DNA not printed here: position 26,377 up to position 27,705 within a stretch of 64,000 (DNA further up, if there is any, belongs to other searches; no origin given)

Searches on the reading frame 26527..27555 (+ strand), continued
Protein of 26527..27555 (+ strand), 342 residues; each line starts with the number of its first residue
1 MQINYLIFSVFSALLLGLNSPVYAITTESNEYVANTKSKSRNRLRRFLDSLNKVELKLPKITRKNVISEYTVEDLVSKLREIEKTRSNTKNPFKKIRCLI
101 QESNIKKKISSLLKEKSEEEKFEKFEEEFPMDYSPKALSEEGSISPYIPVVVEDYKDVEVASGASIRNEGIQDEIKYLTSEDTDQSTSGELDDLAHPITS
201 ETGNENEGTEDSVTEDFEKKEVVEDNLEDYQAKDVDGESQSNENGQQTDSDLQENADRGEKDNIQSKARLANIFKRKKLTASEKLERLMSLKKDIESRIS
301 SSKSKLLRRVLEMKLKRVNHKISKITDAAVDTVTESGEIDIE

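Call 74: fold_search(model_id=the predicted structure, library=pdb)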
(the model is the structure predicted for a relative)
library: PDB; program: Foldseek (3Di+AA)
matches with E <= 10: 212; with E <= 0.001: 0
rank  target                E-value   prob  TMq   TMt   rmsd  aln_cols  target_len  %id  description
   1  3fmc_A                1.7e-01  0.35  0.17  0.11  13.8        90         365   14  CRYSTAL STRUCTURE OF a putative succinylglutamate desuccinylase / aspartoacylase family protein (SAMA_0604) FROM SHEWA (released 2009-01-06)
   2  2ejf_C                2.9e-01  0.63  0.19  0.49   5.5        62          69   13  Crystal Structure Of The Biotin Protein Ligase (Mutations R48A and K111A) and Biotin Carboxyl Carrier Protein Complex  (released 2008-03-18)
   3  3cdx_F                2.9e-01  0.54  0.20  0.14   5.9        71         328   18  Crystal structure of succinylglutamatedesuccinylase/aspartoacylase from Rhodobacter sphaeroides (released 2008-03-11)
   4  2qj8_A                3.1e-01  0.33  0.17  0.13   6.8        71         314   20  Crystal structure of an aspartoacylase family protein (mlr6093) from mesorhizobium loti maff303099 at 2.00 A resolutio (released 2007-07-24)
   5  8eip_D                3.7e-01  0.30  0.18  0.12  13.3        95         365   20  Crystal structure of cyanophycin dipeptide hydrolase CphZ E251A from Acinetobacter baylyi DSM587 in complex with beta- (released 2023-03-08)
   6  2dn8_MODEL_1_A        4.2e-01  0.63  0.21  0.40   5.5        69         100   14  Solution Structure of RSGI RUH-053, an Apo-Biotin Carboxy Carrier Protein from Human Transcarboxylase (released 2006-10-25)
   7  3fmc_C                4.2e-01  0.30  0.17  0.11   9.9        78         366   14  CRYSTAL STRUCTURE OF a putative succinylglutamate desuccinylase / aspartoacylase family protein (SAMA_0604) FROM SHEWA (released 2009-01-06)
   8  3bg3_A                4.2e-01  0.15  0.17  0.06  16.3        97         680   12  Crystal Structure of Human Pyruvate Carboxylase (missing the biotin carboxylase domain at the N-terminus) (released 2008-02-26)
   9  6g2i_J                4.4e-01  0.25  0.19  0.04   9.1        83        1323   12  Filament of acetyl-CoA carboxylase and BRCT domains of BRCA1 (ACC-BRCT) at 5.9 A resolution (released 2018-06-13)
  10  2ejm_MODEL_1_A        4.7e-01  0.44  0.20  0.38   5.3        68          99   19  Solution structure of RUH-072, an apo-biotnyl domain form human acetyl coenzyme A carboxylase (released 2007-09-25)
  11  2ka7_MODEL_1_A        5.0e-01  0.44  0.18  0.30   4.3        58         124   19  NMR solution structure of TM0212 at 40 C (released 2009-01-13)
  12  3cdx_C                5.0e-01  0.38  0.19  0.13   5.1        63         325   21  Crystal structure of succinylglutamatedesuccinylase/aspartoacylase from Rhodobacter sphaeroides (released 2008-03-11)
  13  5gu8                  5.3e-01  0.54  0.20  0.52   5.3        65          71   12  Structure of biotin carboxyl carrier protein from pyrococcus horikoshi OT3 (delta N79) wild type (released 2017-08-30)
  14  1onl_A                5.3e-01  0.23  0.16  0.24   5.3        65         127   15  Crystal structure of Thermus thermophilus HB8 H-protein of the glycine cleavage system (released 2003-08-26)
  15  5gu9                  5.7e-01  0.54  0.20  0.52   5.3        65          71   14  Structure of biotin carboxyl carrier protein from pyrococcus horikoshi OT3 (delta N79) A138I mutant (released 2017-08-30)
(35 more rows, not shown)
